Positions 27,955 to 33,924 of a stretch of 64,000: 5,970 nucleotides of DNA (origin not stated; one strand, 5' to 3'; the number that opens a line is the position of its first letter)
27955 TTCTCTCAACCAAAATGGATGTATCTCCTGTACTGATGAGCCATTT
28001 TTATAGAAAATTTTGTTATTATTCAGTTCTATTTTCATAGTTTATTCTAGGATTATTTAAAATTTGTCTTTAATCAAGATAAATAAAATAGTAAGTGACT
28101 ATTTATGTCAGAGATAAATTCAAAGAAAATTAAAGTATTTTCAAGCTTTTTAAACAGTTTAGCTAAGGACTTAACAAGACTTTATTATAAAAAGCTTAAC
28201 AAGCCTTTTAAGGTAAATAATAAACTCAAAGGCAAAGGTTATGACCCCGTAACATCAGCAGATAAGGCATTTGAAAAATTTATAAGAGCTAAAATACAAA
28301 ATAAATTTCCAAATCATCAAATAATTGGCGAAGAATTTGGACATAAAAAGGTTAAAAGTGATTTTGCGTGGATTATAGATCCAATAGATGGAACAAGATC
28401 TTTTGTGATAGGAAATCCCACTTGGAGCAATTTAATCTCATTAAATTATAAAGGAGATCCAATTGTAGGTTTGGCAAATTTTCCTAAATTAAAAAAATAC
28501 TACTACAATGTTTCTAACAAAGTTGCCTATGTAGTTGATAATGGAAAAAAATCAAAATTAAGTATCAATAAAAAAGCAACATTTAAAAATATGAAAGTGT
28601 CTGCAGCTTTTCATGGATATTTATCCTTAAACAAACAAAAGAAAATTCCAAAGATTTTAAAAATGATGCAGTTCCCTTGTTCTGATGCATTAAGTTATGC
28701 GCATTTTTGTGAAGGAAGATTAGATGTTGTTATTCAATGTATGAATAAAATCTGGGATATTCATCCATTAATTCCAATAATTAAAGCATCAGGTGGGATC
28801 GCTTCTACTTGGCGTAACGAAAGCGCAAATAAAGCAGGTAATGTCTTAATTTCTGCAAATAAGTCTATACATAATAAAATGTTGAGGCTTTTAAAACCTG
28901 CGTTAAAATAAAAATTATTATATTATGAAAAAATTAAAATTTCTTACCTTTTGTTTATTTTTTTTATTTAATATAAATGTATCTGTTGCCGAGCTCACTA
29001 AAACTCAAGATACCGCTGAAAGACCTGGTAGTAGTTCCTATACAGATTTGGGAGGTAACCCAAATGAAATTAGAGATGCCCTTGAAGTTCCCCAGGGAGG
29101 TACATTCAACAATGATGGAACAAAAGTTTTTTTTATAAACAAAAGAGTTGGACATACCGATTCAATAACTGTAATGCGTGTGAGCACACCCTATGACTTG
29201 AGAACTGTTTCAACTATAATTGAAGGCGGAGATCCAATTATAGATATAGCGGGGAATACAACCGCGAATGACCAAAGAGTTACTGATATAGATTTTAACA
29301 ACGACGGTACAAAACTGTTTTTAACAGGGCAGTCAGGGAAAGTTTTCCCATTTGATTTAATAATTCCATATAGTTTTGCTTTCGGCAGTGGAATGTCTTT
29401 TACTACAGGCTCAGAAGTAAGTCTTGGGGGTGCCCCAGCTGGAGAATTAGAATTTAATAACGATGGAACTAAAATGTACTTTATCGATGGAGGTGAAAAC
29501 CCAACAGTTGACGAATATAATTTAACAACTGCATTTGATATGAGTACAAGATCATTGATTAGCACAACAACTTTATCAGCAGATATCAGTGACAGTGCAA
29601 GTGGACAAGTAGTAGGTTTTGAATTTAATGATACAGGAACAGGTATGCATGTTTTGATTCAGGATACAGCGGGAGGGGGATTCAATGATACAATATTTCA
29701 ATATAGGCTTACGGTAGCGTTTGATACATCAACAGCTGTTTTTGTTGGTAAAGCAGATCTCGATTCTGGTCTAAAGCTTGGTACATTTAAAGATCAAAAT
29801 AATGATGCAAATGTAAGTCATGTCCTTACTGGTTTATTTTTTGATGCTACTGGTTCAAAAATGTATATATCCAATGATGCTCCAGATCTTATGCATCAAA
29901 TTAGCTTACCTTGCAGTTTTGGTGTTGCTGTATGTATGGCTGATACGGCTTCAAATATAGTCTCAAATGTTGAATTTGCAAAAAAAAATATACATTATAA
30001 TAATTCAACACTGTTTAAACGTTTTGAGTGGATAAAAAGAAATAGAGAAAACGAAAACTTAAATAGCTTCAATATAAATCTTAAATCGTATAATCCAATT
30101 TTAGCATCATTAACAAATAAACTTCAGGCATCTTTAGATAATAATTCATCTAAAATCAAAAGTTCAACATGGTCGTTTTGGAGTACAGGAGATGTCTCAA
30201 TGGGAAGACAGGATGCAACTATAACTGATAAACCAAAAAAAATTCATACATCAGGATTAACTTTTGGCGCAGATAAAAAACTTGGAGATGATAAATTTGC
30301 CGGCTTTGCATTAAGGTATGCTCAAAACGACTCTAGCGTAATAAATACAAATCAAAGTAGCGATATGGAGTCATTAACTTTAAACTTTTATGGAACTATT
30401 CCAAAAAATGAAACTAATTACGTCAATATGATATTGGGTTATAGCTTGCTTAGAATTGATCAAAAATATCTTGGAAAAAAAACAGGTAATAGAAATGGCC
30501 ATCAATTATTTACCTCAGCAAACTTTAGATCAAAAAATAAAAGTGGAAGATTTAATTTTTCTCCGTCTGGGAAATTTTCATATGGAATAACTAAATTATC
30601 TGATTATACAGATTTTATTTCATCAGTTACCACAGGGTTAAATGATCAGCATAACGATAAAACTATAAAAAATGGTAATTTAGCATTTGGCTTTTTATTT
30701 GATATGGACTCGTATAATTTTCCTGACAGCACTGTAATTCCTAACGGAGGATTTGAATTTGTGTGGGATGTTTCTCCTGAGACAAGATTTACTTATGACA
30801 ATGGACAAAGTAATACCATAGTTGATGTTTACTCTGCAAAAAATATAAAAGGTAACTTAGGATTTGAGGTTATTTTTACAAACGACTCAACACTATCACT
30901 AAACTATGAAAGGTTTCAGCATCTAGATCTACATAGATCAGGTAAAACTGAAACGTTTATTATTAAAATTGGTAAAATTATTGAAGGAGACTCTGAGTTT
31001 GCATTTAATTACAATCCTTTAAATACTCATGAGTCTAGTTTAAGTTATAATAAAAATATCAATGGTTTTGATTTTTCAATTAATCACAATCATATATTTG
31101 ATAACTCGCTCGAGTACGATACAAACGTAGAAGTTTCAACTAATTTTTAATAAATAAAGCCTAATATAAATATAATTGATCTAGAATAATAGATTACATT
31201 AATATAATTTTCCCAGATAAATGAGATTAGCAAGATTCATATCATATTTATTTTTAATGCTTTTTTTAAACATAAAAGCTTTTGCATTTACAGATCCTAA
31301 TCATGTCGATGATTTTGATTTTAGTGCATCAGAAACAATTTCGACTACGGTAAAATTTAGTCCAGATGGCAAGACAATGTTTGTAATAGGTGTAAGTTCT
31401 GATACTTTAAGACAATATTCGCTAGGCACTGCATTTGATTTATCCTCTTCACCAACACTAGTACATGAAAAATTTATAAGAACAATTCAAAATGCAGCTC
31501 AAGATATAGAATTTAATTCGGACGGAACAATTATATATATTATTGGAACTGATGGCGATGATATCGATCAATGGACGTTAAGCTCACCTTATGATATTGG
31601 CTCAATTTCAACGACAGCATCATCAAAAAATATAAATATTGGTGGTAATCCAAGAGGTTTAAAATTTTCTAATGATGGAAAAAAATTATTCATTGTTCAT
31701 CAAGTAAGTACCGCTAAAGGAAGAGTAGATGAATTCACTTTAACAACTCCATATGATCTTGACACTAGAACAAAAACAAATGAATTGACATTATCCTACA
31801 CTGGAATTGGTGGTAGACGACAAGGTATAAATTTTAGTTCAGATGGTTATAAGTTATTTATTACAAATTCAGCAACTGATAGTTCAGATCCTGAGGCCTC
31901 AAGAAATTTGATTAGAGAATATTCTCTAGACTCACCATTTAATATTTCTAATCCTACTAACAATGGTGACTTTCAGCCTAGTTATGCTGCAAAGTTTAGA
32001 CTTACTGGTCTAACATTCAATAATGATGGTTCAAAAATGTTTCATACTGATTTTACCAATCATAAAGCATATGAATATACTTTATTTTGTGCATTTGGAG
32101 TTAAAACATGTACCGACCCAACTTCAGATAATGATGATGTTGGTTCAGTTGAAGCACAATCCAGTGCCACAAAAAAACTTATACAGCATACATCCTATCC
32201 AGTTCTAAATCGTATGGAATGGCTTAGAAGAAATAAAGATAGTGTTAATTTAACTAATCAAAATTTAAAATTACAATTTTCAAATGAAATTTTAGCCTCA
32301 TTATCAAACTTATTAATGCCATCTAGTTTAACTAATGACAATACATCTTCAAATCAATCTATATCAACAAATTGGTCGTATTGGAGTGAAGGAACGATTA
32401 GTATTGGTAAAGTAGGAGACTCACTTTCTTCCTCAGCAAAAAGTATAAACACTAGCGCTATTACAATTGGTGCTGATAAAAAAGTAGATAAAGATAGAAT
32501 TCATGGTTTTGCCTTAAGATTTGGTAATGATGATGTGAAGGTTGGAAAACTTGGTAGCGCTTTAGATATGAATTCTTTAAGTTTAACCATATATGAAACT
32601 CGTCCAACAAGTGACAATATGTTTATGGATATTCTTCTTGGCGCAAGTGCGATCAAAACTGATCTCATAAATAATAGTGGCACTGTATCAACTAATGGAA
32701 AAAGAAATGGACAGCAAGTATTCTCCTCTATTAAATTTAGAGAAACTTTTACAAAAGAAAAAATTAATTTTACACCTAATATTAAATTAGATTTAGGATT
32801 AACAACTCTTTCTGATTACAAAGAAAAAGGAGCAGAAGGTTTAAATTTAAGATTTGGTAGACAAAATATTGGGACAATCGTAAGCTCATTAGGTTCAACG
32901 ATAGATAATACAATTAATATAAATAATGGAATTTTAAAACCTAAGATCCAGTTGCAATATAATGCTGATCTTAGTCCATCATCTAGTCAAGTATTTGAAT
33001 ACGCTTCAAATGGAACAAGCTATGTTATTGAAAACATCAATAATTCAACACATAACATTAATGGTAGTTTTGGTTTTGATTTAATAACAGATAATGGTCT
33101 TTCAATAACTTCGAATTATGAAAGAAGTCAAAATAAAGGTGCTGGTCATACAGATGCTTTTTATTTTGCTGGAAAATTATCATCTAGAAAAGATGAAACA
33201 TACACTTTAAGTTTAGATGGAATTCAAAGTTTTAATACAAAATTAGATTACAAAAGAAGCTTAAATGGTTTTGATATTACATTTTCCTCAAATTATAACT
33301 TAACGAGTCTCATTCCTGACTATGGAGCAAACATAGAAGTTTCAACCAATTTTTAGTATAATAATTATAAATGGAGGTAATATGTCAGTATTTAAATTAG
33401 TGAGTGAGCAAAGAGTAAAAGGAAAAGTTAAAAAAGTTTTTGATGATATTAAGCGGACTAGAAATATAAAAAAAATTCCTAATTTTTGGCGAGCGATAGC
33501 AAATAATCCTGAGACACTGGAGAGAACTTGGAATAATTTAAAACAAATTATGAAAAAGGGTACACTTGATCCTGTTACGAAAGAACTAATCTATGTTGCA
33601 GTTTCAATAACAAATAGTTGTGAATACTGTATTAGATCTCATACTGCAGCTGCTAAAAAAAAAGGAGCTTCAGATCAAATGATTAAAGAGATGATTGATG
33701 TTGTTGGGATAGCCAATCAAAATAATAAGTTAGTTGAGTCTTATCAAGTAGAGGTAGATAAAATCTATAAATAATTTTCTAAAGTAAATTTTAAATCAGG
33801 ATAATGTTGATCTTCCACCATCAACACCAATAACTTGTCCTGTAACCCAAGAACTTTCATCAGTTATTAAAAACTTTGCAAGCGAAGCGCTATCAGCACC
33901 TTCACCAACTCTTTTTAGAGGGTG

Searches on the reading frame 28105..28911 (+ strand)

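Call 101: search_protein_families(library=pfam, proteins=[window:28105-28911:+], max_evalue=0.0001)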
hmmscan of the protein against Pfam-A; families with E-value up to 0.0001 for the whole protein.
window:28105-28911:+ (268 aa): 1 family
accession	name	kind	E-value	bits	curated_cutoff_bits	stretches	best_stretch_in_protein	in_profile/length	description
PF00459.30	Inositol_P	-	5.5e-41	141.3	27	1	17-263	10-266/271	Inositol monophosphatase family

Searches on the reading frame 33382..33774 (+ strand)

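Call 101: search_protein_families(library=pfam, proteins=[window:33382-33774:+], max_evalue=0.0001)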
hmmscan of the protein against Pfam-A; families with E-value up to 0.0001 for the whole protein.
window:33382-33774:+ (130 aa): 1 family
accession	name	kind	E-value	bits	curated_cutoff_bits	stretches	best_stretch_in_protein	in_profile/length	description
PF02627.25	CMD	-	1.8e-20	73.2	23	1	43-117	1-75/84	Carboxymuconolactone decarboxylase family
